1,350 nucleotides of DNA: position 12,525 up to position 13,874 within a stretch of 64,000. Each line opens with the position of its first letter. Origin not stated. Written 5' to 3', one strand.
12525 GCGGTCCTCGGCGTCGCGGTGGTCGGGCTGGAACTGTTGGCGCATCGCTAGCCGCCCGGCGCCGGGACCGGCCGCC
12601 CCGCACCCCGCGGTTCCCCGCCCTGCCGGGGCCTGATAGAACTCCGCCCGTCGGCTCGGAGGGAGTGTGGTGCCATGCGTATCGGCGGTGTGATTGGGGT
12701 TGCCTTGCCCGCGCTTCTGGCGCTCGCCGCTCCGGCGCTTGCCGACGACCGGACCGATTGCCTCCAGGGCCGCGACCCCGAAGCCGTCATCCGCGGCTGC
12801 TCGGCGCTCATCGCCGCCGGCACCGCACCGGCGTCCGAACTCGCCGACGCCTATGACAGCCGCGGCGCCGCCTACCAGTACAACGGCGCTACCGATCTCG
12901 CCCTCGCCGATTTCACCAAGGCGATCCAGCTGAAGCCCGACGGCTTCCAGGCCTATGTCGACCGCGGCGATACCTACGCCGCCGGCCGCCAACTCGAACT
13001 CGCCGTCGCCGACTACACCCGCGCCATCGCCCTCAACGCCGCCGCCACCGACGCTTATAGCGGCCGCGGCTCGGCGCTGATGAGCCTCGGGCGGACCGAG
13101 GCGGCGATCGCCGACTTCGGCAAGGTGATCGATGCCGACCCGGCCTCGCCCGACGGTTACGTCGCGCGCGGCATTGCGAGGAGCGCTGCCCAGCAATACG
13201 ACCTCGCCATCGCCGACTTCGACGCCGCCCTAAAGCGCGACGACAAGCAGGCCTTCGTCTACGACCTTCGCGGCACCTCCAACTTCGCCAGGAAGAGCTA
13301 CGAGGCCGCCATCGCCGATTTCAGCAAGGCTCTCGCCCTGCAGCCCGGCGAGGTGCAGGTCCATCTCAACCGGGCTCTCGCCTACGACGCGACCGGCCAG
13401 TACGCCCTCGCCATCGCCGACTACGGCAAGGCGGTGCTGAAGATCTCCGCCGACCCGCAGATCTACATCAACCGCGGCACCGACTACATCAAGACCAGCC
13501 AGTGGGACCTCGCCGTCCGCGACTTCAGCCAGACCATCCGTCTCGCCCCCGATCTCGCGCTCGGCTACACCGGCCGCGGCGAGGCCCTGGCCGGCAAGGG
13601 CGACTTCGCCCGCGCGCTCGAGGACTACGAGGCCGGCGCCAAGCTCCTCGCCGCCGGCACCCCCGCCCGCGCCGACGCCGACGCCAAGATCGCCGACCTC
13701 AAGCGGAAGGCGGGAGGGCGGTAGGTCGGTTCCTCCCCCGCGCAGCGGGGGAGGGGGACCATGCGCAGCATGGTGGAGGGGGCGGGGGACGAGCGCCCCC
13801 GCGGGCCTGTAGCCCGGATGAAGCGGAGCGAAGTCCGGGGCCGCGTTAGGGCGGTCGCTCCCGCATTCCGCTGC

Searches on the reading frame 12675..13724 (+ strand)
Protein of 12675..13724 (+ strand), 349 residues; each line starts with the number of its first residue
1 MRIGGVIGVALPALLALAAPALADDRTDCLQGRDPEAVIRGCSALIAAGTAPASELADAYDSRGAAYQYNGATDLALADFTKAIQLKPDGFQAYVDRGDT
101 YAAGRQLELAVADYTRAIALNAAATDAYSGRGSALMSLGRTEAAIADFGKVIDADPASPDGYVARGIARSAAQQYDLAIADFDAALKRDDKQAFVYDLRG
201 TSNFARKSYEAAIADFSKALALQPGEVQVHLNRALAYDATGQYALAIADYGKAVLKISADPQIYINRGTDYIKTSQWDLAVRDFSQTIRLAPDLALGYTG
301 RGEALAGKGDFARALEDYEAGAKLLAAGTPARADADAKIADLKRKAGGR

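Call 3: search_protein_families(library=pfam, proteins=[window:12675-13724:+], max_evalue=0.01)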
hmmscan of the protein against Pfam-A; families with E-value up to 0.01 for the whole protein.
window:12675-13724:+ (349 aa): 13 families
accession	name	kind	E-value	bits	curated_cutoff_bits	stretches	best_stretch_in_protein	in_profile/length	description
PF00515.34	TPR_1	-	6.3e-43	143.3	27.8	5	62-89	6-33/34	Tetratricopeptide repeat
PF07719.23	TPR_2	-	5.4e-36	120.2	27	4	57-89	1-33/34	Tetratricopeptide repeat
PF13414.12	TPR_11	-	4.7e-29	100.3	26.8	4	204-240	5-41/42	TPR repeat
PF13181.12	TPR_8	-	4.4e-25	86.1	25.7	1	126-157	2-33/34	Tetratricopeptide repeat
PF13432.12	TPR_16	-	2.6e-20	72.9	32.7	4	96-159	2-65/65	Tetratricopeptide repeat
PF13371.12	TPR_9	-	1.6e-17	63.7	35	3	101-162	5-66/73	Tetratricopeptide repeat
PF13431.12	TPR_17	-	8.9e-17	60.3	24.4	1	216-247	2-33/34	Tetratricopeptide repeat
PF13424.12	TPR_12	-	2.1e-09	37.9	30.1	0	198-253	8-64/77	Tetratricopeptide repeat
PF13428.12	TPR_14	-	2.2e-08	34.4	23.5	0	127-166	3-42/44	Tetratricopeptide repeat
PF14559.12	TPR_19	-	4.1e-08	33.9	25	1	204-248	2-46/68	Tetratricopeptide repeat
PF25575.1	TPR_BSK1_C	-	0.00012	22.4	42.2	0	198-254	47-104/118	Serine/threonine-protein kinase BSK1-like, TPR repeats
PF13174.12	TPR_6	-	0.00026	21.9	26.3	0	126-158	1-33/33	Tetratricopeptide repeat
PF23914.1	TPR_CcmH_CycH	-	0.0075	16.5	42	0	132-224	57-152/158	Cytochrome c-type biogenesis protein H TPR domain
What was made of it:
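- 12675..13724 (+): Stand-alone secreted Cys-box TPR protein (349 aa) of the same broad family. TPR_1 E 6e-43 (call 3).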

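Call 21: search_protein_families(library=ncbifam, proteins=[window:12675-13724:+], max_evalue=0.01)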
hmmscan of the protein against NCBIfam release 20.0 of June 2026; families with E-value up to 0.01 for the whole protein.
window:12675-13724:+ (349 aa): 16 families
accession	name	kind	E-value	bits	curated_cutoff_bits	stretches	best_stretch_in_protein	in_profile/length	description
TIGR00990.1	3a0801s09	subfamily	1.9e-26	92.8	757.25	3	171-298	306-436/615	mitochondrial import receptor subunit TOM70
NF040959.1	MamA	equivalog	1e-21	77.3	200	2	132-253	78-199/204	magnetosome protein MamA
TIGR02917.1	PEP_TPR_lipo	equivalog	1.1e-20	73.2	312.2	2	52-220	120-288/899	XrtA/PEP-CTERM system TPR-repeat protein PrsT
NF008391.2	PRK11189.1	equivalog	8e-18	64.9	250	4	53-159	61-167/297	lipoprotein NlpI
TIGR02521.1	type_IV_pilW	equivalog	8.3e-16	58.2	154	2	50-192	24-168/234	type IV pilus biogenesis/stability protein PilW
TIGR02552.1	LcrH_SycD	equivalog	3.4e-12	46.3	104.8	2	203-292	28-117/136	SycD/LcrH family type III secretion system chaperone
NF011886.0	PRK15359.1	equivalog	1.4e-09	37.8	146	1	185-286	19-117/144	type III secretion system chaperone protein SscB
NF033920.0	C39_PA2778_fam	equivalog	2.1e-09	37.2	150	1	163-249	160-246/255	PA2778 family cysteine peptidase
NF053607.1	CHU_0125_OmpA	equivalog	2e-08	33.2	620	1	199-293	25-119/639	CHU_0125 family OmpA-like outer membrane integrity protein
NF033762.1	social_mot_Tgl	equivalog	4.4e-08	32.8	225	1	203-310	76-185/252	social motility TPR repeat lipoprotein Tgl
NF002725.1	PRK02603.1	equivalog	3.3e-06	27.2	143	1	187-269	29-114/173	photosystem I assembly protein Ycf3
NF047507.1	TPR_BatC_Lepto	exception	3.7e-06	26.6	175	1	199-294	30-129/214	TPR repeat-containing protein BatC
NF033758.1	gliding_GltE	equivalog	4.7e-06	25.9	225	0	146-227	277-359/411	adventurous gliding motility TPR repeat lipoprotein GltE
NF052400.1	M48_BAM_BepA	equivalog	9.3e-05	21.4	570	1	165-345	313-476/483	beta-barrel assembly-enhancing protease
NF047371.1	FlcA_CTERM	equivalog_domain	0.00018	20.1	300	1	199-325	405-537/646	periplasmic flagellar collar protein FlcA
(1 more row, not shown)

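Call 71: search_protein_families(library=padloc, proteins=[window:12675-13724:+], max_evalue=0.001)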
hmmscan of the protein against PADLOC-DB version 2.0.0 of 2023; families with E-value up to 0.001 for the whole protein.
window:12675-13724:+ (349 aa): 0 families
